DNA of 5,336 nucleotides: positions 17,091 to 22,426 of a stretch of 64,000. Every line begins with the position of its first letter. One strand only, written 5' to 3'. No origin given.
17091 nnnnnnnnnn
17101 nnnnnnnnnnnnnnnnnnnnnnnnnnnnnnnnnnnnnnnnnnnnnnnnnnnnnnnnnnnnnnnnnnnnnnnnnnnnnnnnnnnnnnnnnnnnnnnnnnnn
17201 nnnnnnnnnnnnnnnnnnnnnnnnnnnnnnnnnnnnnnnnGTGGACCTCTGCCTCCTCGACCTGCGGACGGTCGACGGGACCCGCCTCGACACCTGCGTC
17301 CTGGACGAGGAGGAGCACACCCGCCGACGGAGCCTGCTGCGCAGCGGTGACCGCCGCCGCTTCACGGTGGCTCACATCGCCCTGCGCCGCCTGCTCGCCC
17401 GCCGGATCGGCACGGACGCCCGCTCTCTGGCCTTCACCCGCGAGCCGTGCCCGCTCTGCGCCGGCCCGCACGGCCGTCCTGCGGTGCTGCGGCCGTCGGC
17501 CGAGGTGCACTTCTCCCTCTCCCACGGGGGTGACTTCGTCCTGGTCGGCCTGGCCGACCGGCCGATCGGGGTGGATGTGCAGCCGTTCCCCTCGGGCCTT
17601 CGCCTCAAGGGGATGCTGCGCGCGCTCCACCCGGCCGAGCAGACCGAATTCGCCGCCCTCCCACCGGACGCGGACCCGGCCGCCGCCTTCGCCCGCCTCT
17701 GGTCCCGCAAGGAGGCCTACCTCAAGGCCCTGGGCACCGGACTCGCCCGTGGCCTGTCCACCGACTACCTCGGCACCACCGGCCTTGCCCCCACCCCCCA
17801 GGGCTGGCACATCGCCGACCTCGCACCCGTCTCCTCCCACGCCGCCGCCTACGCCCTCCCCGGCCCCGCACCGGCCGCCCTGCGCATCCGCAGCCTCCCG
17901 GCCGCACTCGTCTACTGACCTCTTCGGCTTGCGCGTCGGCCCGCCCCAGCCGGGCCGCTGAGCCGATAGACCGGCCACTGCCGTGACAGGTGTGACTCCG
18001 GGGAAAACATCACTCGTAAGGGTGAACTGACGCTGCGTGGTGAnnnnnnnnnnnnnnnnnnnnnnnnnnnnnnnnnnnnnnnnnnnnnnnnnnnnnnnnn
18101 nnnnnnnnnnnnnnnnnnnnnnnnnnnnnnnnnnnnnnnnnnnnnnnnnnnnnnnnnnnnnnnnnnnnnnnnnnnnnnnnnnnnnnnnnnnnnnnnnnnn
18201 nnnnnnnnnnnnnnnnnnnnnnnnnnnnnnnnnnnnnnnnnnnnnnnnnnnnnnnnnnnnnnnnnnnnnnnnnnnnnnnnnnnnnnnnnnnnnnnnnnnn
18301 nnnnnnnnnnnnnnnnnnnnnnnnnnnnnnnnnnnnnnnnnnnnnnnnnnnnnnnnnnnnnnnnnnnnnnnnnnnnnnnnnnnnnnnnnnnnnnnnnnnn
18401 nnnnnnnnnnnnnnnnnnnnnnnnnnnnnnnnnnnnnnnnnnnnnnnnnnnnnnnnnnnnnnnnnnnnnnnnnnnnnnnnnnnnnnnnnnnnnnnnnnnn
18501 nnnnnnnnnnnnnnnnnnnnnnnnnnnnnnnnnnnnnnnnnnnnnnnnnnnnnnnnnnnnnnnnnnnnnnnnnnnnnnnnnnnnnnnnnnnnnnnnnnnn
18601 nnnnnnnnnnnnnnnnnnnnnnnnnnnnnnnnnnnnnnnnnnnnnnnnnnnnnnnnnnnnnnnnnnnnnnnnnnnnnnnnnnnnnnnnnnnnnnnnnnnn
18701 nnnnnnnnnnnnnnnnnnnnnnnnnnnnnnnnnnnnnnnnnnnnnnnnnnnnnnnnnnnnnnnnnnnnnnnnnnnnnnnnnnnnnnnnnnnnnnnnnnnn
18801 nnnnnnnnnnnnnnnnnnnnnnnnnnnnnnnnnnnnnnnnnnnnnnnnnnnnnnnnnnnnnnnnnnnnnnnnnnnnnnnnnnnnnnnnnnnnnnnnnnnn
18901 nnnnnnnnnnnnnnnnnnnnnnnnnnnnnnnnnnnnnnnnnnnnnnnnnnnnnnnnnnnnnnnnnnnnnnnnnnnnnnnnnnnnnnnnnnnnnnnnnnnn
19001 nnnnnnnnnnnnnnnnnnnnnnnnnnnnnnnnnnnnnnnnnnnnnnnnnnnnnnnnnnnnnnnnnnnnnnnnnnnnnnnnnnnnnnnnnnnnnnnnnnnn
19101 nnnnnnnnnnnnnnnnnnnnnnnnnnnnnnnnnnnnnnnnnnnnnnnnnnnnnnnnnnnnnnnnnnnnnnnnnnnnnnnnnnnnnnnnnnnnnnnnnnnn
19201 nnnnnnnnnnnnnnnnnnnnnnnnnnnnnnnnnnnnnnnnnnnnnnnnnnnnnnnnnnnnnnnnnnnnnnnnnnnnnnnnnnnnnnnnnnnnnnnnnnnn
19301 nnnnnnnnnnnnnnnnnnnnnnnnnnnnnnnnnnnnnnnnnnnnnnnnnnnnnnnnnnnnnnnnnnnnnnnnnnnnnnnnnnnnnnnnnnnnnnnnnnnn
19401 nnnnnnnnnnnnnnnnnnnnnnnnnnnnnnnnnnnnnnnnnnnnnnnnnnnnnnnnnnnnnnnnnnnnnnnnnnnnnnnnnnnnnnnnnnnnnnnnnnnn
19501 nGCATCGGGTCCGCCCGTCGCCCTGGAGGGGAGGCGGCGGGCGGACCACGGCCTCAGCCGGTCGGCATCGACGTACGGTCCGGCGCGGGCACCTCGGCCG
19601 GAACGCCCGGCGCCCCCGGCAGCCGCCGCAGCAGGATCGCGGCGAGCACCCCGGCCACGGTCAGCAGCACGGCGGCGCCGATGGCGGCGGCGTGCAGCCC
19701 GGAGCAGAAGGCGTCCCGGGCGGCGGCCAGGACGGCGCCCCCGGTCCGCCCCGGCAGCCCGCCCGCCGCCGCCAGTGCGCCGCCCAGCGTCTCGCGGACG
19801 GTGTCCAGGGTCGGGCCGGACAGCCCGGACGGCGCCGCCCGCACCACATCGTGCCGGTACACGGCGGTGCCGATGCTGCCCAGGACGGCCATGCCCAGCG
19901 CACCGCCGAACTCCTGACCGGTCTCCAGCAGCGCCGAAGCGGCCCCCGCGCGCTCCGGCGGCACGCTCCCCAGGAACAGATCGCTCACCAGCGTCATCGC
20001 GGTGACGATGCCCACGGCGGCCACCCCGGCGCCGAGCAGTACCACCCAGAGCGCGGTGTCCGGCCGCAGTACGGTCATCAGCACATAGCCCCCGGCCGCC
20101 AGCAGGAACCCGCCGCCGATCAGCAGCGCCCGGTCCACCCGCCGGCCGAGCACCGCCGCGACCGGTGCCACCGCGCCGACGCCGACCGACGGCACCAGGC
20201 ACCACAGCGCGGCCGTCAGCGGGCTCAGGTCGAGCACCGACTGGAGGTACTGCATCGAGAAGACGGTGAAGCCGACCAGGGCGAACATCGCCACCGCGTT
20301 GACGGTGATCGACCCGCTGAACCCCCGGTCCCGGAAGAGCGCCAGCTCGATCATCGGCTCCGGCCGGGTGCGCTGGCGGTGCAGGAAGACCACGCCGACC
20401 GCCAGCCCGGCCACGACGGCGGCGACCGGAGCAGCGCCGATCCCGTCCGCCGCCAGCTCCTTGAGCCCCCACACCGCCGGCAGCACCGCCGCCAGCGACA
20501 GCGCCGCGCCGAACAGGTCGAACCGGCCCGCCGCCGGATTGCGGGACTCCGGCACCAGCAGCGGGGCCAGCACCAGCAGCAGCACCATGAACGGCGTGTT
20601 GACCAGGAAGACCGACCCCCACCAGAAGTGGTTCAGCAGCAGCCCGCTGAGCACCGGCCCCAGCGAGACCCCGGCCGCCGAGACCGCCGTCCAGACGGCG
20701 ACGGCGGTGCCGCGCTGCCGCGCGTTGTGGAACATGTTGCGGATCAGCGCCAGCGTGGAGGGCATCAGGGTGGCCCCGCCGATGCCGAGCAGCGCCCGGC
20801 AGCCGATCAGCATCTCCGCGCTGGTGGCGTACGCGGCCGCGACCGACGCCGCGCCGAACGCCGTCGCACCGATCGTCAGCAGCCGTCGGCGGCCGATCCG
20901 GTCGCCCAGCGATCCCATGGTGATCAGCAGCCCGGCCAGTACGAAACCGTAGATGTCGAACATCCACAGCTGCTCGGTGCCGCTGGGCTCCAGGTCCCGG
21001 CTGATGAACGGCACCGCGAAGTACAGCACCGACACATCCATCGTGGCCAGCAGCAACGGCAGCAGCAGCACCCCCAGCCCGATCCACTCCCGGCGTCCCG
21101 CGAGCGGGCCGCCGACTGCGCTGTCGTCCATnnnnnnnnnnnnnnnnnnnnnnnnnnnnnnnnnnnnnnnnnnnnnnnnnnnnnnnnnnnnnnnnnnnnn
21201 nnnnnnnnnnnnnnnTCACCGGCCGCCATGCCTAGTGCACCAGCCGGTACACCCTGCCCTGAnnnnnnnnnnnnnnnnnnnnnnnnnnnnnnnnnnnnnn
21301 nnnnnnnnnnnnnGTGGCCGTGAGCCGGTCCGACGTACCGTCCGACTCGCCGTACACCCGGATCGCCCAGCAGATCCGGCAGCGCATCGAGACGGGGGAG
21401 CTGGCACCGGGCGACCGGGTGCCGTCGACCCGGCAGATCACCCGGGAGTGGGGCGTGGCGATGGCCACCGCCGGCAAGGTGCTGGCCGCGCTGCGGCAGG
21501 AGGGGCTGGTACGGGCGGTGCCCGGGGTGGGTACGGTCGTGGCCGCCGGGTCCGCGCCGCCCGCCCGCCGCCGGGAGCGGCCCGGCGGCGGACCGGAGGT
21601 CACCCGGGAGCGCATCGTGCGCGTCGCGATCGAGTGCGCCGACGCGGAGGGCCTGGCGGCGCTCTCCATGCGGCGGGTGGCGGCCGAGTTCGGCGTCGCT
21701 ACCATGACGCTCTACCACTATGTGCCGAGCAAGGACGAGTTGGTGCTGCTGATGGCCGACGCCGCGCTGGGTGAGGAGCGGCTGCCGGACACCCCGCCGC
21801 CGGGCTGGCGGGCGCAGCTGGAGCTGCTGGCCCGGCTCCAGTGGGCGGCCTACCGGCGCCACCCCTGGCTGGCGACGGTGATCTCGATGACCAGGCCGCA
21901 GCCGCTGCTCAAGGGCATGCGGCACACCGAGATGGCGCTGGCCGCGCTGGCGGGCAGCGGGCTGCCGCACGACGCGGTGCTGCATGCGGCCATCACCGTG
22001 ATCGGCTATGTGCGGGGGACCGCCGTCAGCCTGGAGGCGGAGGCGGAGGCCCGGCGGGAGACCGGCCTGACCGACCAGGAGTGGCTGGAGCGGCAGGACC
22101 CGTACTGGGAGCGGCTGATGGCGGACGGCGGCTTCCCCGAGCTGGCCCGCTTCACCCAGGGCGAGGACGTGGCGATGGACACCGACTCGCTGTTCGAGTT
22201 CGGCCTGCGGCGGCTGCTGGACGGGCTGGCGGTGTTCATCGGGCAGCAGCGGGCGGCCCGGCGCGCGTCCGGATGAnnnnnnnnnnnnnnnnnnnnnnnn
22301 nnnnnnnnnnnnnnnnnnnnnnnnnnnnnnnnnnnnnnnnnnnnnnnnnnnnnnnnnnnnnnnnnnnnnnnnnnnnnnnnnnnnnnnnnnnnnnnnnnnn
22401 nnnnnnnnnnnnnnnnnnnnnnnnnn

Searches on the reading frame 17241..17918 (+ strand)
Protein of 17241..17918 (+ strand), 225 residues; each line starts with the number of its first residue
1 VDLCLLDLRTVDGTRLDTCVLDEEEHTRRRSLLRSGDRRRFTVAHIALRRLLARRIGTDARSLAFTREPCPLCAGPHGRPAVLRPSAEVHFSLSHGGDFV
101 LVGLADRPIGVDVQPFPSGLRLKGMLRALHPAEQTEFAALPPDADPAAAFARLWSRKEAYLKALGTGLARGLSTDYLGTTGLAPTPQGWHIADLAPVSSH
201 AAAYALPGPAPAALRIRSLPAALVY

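Call 9: search_protein_families(library=pfam, proteins=[window:17241-17918:+], max_evalue=0.01)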
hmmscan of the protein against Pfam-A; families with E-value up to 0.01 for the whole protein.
window:17241-17918:+ (225 aa): 2 families
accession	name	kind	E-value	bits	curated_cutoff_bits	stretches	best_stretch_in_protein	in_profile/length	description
PF01648.25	ACPS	-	1.5e-13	51.2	25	1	108-172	1-71/111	4'-phosphopantetheinyl transferase superfamily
PF22624.1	AASDHPPT_N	-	0.00026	21.6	27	1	20-102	16-95/100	4'-phosphopantetheinyl transferase, N-terminal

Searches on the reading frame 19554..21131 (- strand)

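Call 9: search_protein_families(library=pfam, proteins=[window:19554-21131:-], max_evalue=0.01)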
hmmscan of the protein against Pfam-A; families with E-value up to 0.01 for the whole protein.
window:19554-21131:- (525 aa): 1 family
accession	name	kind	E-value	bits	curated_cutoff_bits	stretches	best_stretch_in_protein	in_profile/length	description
PF07690.21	MFS_1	-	1e-46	159.9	33.4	1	26-413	5-346/347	Major Facilitator Superfamily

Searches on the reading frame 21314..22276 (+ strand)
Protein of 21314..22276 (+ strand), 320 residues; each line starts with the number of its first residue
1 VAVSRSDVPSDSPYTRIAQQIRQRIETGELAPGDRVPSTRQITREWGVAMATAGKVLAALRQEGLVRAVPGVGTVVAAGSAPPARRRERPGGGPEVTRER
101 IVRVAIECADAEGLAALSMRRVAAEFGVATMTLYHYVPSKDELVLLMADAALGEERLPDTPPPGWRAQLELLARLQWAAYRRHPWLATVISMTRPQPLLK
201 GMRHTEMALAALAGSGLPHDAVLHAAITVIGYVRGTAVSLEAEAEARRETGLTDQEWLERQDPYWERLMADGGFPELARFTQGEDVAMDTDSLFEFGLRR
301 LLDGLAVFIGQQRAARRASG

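Call 10: search_protein_families(library=pfam, proteins=[window:21314-22276:+], max_evalue=0.01)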
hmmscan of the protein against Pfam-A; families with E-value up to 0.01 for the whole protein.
window:21314-22276:+ (320 aa): 4 families
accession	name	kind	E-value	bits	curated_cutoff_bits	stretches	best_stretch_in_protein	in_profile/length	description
PF02909.22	TetR_C_1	-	5.9e-21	75.3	21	1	157-307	1-144/146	Tetracyclin repressor-like, C-terminal domain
PF00392.27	GntR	-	3.2e-16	59.2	27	1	13-76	1-64/64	Bacterial regulatory proteins, gntR family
PF00440.29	TetR_N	-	5e-10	39.5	24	1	101-145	1-45/47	Bacterial regulatory proteins, tetR family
PF02082.26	Rrf2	-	0.0062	17.1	30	0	32-73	19-60/132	Iron-dependent Transcriptional regulator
